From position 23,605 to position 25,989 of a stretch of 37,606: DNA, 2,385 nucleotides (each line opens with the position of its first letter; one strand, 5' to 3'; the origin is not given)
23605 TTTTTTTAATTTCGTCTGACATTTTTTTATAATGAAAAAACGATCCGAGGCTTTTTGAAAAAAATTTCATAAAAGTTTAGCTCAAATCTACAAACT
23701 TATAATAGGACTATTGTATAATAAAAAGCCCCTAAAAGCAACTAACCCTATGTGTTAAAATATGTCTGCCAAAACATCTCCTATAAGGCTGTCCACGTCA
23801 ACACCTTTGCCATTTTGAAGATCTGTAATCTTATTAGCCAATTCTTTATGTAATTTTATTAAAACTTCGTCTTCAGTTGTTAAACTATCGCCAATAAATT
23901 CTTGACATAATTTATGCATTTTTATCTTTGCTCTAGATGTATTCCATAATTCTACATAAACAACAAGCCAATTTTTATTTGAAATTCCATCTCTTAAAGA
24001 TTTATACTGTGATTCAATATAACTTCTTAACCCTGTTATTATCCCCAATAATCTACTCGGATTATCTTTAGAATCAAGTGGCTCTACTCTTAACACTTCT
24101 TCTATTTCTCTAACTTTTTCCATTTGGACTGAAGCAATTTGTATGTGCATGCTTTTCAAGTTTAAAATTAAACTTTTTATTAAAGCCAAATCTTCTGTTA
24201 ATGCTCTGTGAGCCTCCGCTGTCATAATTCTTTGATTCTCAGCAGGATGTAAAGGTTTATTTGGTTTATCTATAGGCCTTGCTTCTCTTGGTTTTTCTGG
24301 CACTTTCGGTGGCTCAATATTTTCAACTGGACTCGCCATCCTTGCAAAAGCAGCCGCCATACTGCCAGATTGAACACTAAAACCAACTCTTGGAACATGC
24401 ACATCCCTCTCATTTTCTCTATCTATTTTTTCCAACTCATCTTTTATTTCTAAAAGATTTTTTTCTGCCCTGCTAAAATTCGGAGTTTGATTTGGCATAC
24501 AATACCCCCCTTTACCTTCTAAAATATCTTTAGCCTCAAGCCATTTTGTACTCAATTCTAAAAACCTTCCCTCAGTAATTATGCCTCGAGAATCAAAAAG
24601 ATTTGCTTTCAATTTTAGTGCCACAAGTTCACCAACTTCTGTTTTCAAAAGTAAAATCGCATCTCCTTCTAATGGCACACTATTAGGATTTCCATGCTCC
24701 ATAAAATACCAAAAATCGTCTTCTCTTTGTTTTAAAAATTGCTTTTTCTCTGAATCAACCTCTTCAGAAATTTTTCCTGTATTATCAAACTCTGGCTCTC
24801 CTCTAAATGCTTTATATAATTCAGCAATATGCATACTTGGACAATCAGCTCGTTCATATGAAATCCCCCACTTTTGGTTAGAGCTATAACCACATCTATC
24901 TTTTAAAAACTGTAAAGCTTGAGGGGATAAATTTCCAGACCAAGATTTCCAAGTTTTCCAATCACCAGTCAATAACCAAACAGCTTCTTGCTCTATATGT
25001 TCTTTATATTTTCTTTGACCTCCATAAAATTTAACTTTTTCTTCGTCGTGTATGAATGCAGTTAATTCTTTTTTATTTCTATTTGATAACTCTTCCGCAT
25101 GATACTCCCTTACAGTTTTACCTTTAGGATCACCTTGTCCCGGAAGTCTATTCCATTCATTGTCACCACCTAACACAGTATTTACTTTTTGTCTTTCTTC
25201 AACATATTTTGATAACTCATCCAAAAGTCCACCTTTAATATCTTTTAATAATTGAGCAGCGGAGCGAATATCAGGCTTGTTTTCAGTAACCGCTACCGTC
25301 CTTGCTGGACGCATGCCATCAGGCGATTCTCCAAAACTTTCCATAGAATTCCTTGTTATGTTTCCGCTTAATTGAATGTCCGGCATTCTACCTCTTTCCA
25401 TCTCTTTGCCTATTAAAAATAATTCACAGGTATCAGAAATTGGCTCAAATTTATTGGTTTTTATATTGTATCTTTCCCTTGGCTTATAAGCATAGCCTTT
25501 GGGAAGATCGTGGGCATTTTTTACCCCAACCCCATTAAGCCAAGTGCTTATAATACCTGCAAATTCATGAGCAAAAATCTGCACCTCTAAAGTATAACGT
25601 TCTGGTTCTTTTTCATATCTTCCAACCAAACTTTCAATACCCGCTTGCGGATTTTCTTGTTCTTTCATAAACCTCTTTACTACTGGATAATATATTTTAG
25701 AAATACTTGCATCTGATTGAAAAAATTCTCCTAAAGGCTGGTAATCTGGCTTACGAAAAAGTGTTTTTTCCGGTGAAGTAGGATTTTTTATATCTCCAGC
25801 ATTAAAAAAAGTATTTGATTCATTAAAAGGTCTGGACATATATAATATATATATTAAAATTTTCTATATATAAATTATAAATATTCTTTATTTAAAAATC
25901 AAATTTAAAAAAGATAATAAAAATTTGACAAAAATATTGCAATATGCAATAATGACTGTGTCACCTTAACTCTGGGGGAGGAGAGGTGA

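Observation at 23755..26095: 694-aa Trp-rich protein of unknown family with locally raised GC, next to a promoter-driven hairpin and tRNA-like fragment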

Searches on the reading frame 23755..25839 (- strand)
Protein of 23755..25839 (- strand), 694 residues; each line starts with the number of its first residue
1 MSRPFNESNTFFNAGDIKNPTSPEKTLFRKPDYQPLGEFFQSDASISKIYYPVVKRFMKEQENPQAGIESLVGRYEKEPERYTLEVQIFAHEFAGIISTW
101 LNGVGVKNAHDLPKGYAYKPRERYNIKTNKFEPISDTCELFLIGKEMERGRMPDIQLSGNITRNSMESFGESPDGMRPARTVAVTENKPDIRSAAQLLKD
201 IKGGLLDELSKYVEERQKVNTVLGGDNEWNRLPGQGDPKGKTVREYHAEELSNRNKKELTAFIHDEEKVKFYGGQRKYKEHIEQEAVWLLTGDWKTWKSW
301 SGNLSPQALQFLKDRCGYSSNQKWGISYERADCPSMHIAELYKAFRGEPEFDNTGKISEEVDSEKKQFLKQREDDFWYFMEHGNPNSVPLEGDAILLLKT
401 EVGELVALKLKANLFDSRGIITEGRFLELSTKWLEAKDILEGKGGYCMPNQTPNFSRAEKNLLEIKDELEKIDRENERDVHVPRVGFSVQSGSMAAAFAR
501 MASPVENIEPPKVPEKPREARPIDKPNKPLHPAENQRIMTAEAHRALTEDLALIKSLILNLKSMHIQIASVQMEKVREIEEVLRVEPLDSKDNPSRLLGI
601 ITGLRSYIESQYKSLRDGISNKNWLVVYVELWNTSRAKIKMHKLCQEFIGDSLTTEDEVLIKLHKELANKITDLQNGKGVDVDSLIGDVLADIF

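Call 6: search_protein_families(library=pfam, proteins=[window:23755-25839:-], max_evalue=1)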
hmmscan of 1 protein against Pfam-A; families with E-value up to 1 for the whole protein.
window:23755-25839:- (694 aa): 0 families
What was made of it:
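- Tried and rejected: I did not pursue them: the hairpins are not repeats, and Pfam reported no domain of any kind in ORF694 (call 6).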

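Call 7: search_protein_families(library=ncbifam, proteins=[window:23755-25839:-], max_evalue=1)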
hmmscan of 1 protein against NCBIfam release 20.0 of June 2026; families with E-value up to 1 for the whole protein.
window:23755-25839:- (694 aa): 0 families
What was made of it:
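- On tRNA-targeting integrative element / genomic island: The segment holds only ORF694, which has no Pfam or NCBIfam domain (calls 6, 7).
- Checked: It has no hit in Pfam or NCBIfam (calls 6, 7).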

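Call 11: find_homologous_proteins(query=window:23755-25839:-)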
Query window:23755-25839:- (694 aa): 1 proteins with E <= 0.001 among 8000 candidates.
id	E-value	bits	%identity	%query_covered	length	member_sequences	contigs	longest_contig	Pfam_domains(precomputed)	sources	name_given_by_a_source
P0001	0.0e+0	1589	100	100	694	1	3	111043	-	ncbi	-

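Call 13: find_encoding_contigs(protein=P0001, flank=10000, max_places=6)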
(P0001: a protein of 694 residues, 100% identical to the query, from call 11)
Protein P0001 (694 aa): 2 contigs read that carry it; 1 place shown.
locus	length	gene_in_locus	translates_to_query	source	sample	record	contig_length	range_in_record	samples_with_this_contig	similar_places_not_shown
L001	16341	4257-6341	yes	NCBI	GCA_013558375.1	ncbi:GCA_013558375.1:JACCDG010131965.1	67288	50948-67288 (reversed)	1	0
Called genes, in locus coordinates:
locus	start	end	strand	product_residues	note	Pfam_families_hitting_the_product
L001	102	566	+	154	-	-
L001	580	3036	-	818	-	PF00521:DNA_topoisoIV, PF03989:DNA_gyraseA_C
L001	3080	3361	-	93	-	-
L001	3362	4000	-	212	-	PF13483:Lactamase_B_3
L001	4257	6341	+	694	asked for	-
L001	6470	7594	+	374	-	PF21543:CvfB_2nd (faint), PF21710:Spt6_S1 (faint), PF13509:S1_2 (faint), PF24685:OB_RRP5_4th (faint), PF23459:S1_RRP5 (faint), PF00575:S1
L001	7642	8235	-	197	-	PF01195:Pept_tRNA_hydro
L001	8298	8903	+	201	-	PF10502:Peptidase_S26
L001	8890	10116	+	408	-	PF03129:HGTP_anticodon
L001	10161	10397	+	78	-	-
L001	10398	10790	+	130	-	PF02130:YbeY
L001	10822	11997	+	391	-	PF02491:SHS2_FTSA, PF11104:PilM_2 (weak), PF14450:FtsA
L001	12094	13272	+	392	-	PF00091:Tubulin, PF12327:FtsZ_C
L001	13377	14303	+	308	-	PF00890:FAD_binding_2 (faint), PF01134:GIDA (faint), PF03486:HI0933_like (faint), PF07992:Pyr_redox_2, PF12831:FAD_oxidored (faint), PF13738:Pyr_redox_3, PF00070:Pyr_redox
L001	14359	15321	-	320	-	PF18920:DUF5671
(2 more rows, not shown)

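Call 30: search_protein_representatives(protein=window:23755-25839:-)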
Query: 694 residues. Proteins with E-value up to 0.001 (for the whole library): 4; up to 1e-10: 3; up to 1e-30: 3. The best 4 are listed.
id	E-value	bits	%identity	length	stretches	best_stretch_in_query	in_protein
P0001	0.0e+00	1588.7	100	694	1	1-694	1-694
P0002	2.8e-112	392.7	39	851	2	19-469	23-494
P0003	1.5e-37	145.7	34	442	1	22-385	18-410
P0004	9.7e-06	40.5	32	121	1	588-691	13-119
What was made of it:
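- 23755..25839 (-): ORF694: intact gene for a soluble 694-aa protein of an undescribed four-member family. Relatives are P0002 (39% identity, E 2.8e-112), P0003 and P0004 (call 30).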

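Call 31: predict_structure(protein=window:23755-25839:-)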
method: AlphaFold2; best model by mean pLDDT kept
length: 694 residues; sequences in the alignment: 1
mean_pLDDT: 36.2   pTM: 0.22
mean pLDDT of the five models: 36.2, 33.1, 32.4, 30.8, 29.5
residues with pLDDT >= 90: 0; 70-90: 0; 50-70: 33; < 50: 661
segments of 3 or more residues with pLDDT < 50: 1-66, 78-349, 352-356, 367-369, 371-442, 444-459, 476-516, 518-589, 591-694
pLDDT, mean of each block of 10 residues (from residue 1): 27 26 25 30 31 38 48 50 43 40 35 33 34 36 33 28 24 25 26 34 37 32 33 41 39 34 32 29 29 33 39 42 30 34 41 50 52 39 32 31 29 35 39 46 40 43 52 45 25 24 28 38 37 33 37 40 33 43 42 42 41 36 34 36 37 42 46 44 39 33
secondary structure, 60 per line:
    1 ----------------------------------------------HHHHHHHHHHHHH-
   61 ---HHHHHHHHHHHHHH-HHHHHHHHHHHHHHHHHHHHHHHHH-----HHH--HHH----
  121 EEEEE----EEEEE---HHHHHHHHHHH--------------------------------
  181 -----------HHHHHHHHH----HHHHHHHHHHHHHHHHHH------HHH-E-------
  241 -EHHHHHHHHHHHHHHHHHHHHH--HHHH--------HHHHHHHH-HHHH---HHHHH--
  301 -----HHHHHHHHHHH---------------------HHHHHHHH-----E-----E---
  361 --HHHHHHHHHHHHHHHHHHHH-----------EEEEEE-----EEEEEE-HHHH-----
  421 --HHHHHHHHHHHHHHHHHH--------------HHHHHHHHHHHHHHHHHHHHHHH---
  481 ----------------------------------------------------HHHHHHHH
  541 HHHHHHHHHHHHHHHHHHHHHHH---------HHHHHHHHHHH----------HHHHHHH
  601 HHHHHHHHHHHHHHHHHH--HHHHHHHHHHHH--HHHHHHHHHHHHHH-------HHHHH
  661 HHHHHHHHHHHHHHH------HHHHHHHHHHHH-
elements in order (helices of 4 or more, strands of 3 or more residues): H47-59 H64-77 H79-103 E121-125 E130-134 H138-148 H192-200 H205-222 H243-263 H266-269 H278-285 H287-290 H294-298 H306-316 H338-345 H363-382 E394-399 E405-410 H412-415 H423-440 H455-477 H533-563 H573-583 H594-618 H621-632 H635-648 H656-675 H682-693
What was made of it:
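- Tried and rejected: The single-sequence AF2 model was unusable (pLDDT 36, call 31).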

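Call 34: find_homologous_proteins(query=A1, max_evalue=0.01)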
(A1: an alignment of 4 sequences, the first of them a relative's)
Query A1 (4 sequences) (694 aa, profile of the alignment): 1 proteins with E <= 0.01 among 8000 candidates.
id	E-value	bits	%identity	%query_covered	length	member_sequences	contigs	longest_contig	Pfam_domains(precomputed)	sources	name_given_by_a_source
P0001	1.0e-247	841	100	100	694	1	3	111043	-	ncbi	-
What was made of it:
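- Tried and rejected: Word-index homology search with the single protein and with the family profile returned only the query itself (calls 11, 34).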

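Call 37: list_cluster_members(proteins=[P0001, P0002, P0003, P0004])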
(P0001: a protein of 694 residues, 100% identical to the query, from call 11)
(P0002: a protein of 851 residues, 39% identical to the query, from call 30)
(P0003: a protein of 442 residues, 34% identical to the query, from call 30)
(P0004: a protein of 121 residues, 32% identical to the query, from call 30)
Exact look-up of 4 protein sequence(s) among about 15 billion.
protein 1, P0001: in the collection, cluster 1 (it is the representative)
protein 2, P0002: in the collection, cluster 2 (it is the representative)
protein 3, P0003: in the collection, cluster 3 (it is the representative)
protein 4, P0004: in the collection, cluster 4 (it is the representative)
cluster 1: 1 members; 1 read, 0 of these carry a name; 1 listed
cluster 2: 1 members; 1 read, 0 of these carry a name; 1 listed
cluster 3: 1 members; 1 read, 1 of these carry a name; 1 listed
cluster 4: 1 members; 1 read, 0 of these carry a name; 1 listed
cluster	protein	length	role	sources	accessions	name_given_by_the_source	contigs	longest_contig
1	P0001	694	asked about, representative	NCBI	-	-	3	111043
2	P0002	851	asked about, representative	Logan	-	-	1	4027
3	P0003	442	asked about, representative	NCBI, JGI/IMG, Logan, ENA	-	hypothetical protein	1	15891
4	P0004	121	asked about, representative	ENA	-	-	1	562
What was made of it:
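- Calls 11, 30, 34 and 37.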

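Call 38: find_encoding_contigs(protein=P0003, flank=10000)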
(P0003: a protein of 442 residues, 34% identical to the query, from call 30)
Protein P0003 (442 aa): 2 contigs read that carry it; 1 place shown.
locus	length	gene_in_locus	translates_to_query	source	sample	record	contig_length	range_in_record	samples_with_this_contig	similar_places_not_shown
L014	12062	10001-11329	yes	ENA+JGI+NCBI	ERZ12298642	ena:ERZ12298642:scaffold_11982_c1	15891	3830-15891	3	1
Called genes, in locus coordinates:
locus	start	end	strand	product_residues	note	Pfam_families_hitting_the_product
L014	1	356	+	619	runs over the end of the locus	-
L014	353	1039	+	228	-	PF00535:Glycos_transf_2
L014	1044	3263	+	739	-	PF13292:DXP_synthase_N (faint), PF00456:Transketolase_N, PF00676:E1_dh, PF02779:Transket_pyr, PF02780:Transketolase_C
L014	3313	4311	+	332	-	PF03320:FBPase_glpX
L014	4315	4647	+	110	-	-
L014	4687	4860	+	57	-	-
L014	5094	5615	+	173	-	-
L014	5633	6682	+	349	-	PF00274:Glycolytic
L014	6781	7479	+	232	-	PF18306:LDcluster4, PF03641:Lysine_decarbox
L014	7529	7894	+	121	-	PF05635:23S_rRNA_IVP, PF22296:bAvd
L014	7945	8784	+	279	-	PF00923:TAL_FSA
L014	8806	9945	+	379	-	-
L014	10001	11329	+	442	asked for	-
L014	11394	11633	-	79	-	-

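Call 39: find_encoding_contigs(protein=P0002, flank=10000)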
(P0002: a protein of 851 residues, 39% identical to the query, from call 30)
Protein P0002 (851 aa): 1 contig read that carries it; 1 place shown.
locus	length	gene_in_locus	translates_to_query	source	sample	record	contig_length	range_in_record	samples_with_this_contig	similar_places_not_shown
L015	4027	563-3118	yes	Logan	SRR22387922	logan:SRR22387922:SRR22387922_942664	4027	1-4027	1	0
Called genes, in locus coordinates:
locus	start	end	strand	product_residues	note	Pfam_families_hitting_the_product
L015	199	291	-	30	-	-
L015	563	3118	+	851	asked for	-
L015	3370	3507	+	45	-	-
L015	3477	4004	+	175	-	-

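Call 43: search_protein_families(library=phrogs, proteins=[P0001, P0002, P0003, P0004], max_evalue=1)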
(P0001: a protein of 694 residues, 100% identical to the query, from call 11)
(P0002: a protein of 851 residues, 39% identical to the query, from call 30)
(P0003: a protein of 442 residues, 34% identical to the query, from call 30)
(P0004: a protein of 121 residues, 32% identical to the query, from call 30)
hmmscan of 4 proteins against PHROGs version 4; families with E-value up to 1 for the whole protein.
P0001 (694 aa): 0 families

P0002 (851 aa): 0 families

P0003 (442 aa): 2 families
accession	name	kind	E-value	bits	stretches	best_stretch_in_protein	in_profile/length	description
phrog_17191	-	unknown function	0.091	13.9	1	381-409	28-56/57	-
phrog_14957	-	unknown function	0.18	12.8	1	137-155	41-59/72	-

P0004 (121 aa): 5 families
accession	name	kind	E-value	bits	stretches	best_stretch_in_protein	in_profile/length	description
phrog_15240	-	unknown function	0.061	15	1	80-116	27-63/91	-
phrog_30141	-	unknown function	0.12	13.3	1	22-78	99-152/195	-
phrog_15547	-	unknown function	0.18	12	1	10-91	261-337/373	-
phrog_26371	-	unknown function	0.22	12.7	1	26-104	38-117/147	-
phrog_9962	-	unknown function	0.37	11.7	1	45-60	39-54/59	-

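Call 44: search_protein_families(library=padloc, proteins=[P0001, P0002, P0003, P0004], max_evalue=1)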
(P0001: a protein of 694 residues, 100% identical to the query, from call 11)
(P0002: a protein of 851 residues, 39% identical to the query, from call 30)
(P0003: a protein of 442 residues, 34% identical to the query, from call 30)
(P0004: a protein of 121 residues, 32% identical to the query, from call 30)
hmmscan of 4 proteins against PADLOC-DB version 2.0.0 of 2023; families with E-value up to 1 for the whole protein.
P0001 (694 aa): 0 families

P0002 (851 aa): 1 family
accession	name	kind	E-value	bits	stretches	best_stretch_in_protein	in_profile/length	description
PDLC03842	LeoB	-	0.023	11.6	1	711-814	262-362/568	-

P0003 (442 aa): 1 family
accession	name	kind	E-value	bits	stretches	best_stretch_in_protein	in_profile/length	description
PDLC00106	GajB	-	0.025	11.1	1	356-412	374-430/577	UrvD helicase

P0004 (121 aa): 0 families
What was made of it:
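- On Known anti-phage defence systems (PADLOC-DB 2.0): Only E of about 0.02 noise for P0002 and P0003 (call 44).
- Closest known: ORFan / accessory cargo genes in chromosomal hot spots between conserved core genes. Different: There is no PADLOC or PHROG match (calls 43, 44).
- PADLOC and PHROGs are negative (calls 43, 44).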

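Call 45: search_protein_families(library=pfam, proteins=[P0002, P0003, P0004, L014:8806-9945:+, L015:3477-4004:+, L014:11394-11633:-, L015:199-348:-], max_evalue=1)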
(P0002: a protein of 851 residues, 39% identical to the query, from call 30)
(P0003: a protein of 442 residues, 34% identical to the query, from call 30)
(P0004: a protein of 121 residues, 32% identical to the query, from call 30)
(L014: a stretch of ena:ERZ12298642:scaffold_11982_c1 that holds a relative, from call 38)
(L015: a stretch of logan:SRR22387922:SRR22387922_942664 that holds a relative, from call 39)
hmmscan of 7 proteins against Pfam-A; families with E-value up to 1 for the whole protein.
P0002 (851 aa): 1 family
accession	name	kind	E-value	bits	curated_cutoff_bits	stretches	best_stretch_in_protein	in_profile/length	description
PF05823.17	Gp-FAR-1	-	0.036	14.9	29.2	1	707-799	34-128/149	Nematode fatty acid retinoid binding protein (Gp-FAR-1)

P0003 (442 aa): 0 families

P0004 (121 aa): 2 families
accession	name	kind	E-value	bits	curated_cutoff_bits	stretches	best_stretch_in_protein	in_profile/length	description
PF11463.14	R-HINP1I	-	0.035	14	25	1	40-103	50-110/208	R.HinP1I restriction endonuclease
PF10391.15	DNA_pol_lambd_f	-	0.058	13.7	29.8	1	71-97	13-39/51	Fingers domain of DNA polymerase lambda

L014:8806-9945:+ (379 aa): 10 families
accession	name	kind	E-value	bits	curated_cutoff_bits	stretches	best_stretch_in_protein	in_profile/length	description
PF18361.6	ssDBP_DBD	-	0.0022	18.6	25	1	98-160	39-98/136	Single stranded DNA-binding protein ss DNA binding domain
PF03848.20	TehB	-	0.061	13.2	20.4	1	241-294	30-82/193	Tellurite resistance protein TehB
PF00018.34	SH3_1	-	0.067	13.2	22.9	1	36-58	11-32/48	SH3 domain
PF00398.26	RrnaAD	-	0.067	12.7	24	1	226-304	15-90/263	Ribosomal RNA adenine dimethylase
PF10878.14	DUF2672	-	0.068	13.6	27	1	9-28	12-31/53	Protein of unknown function (DUF2672)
PF05175.20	MTS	-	0.069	13.2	23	1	233-334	26-126/170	Methyltransferase small domain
PF02527.21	GidB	-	0.078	12.8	27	1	241-299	47-107/184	rRNA small subunit methyltransferase G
PF17835.6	NOG1_N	-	0.083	13.4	22.9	1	113-170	27-79/160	NOG1 N-terminal helical domain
PF13847.12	Methyltransf_31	-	0.11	12.6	27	0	243-300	5-64/145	Methyltransferase domain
PF05971.18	Methyltransf_10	-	0.21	11.3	23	1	288-353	201-262/299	RNA methyltransferase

L015:3477-4004:+ (175 aa): 0 families

L014:11394-11633:- (79 aa): 0 families

L015:199-348:- (49 aa): 2 families
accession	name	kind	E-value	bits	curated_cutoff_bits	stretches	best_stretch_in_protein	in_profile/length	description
PF13248.11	Zn_ribbon_3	-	0.031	14.2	27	1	3-19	2-17/26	zinc-ribbon domain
PF24485.1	zf-C2H2_DHX34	-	0.24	11.9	27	1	3-13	1-11/25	DHX34-like, C2H2-type zinc finger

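Call 46: search_solved_structures(query=A1, max_evalue=10)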
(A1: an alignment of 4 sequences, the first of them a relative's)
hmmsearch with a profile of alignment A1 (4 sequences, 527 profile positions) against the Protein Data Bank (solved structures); distinct sequences matched with E-value up to 10: 0.
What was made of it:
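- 23755..25839 (-): No Pfam, NCBIfam, PHROG, PADLOC or PDB match (calls 6, 7, 43, 44, 46).
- On Any described protein family or solved fold (for ORF694): Pfam, NCBIfam, PHROGs and PDB sequences gave nothing (calls 6, 7, 43, 46).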

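Call 55: predict_structure(alignment_id=A1)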
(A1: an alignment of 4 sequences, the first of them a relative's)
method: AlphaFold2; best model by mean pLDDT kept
length: 694 residues; sequences in the alignment: 4
mean_pLDDT: 61.0   pTM: 0.31
mean pLDDT of the five models: 61.0, 60.1, 57.5, 56.0, 53.3
residues with pLDDT >= 90: 36; 70-90: 251; 50-70: 162; < 50: 245
segments of 3 or more residues with pLDDT < 50: 1-32, 45-56, 162-173, 175-185, 218-274, 321-357, 384-386, 411-421, 442-451, 478-529
pLDDT, mean of each block of 10 residues (from residue 1): 26 26 30 62 46 47 68 83 79 81 71 83 57 68 66 68 40 43 53 86 85 62 29 26 31 33 36 51 59 55 61 58 35 37 43 45 51 59 53 73 68 40 61 73 46 67 83 56 30 30 30 34 41 82 87 91 86 90 78 86 90 79 87 88 85 87 90 85 86 79
secondary structure, 60 per line:
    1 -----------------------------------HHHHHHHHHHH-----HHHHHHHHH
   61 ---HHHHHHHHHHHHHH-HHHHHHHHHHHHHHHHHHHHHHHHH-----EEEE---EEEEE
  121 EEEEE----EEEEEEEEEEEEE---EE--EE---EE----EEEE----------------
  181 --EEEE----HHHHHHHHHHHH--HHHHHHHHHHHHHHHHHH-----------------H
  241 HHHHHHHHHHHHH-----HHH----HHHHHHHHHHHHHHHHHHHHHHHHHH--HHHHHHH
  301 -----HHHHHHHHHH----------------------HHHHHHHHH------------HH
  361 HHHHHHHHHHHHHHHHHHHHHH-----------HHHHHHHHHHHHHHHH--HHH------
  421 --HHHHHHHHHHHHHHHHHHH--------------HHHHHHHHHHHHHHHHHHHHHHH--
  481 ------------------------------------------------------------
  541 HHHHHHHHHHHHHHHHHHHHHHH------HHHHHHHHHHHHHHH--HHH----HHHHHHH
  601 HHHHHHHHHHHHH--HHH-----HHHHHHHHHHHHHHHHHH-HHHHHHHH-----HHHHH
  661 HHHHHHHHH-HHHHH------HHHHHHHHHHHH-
elements in order (helices of 4 or more, strands of 3 or more residues): H36-46 H52-60 H64-77 H79-103 E109-112 E116-125 E130-142 E161-164 E183-186 H191-202 H205-222 H240-253 H266-291 H294-300 H306-315 H338-346 H359-382 H394-409 H423-441 H456-478 H541-563 H570-584 H594-613 H624-641 H643-650 H656-669 H671-675 H682-693
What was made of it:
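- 24430..25752 (-): N-terminal conserved domain, about aa 30-470. It is alpha/beta and carries many invariant charged residues and motifs: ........, DGMR, YVExRQ, PGxGxP, DWxT, AFRxxP, DFW. The AF2 model has pLDDT 70-86 for residues 60-220 and lower values elsewhere (call 55).
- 24253..24408 (-): Pro/Lys-rich linker, aa 478-529. It is predicted disordered and is expanded by about 150 residues in P0002. pLDDT below 50 for residues 478-529 (call 55).
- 23758..24252 (-): C-terminal helical-bundle domain, aa 530-694. pLDDT 80-91 (call 55).
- Two-domain model (call 55). The model is of medium quality (mean pLDDT 61, pTM 0.31, call 55).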
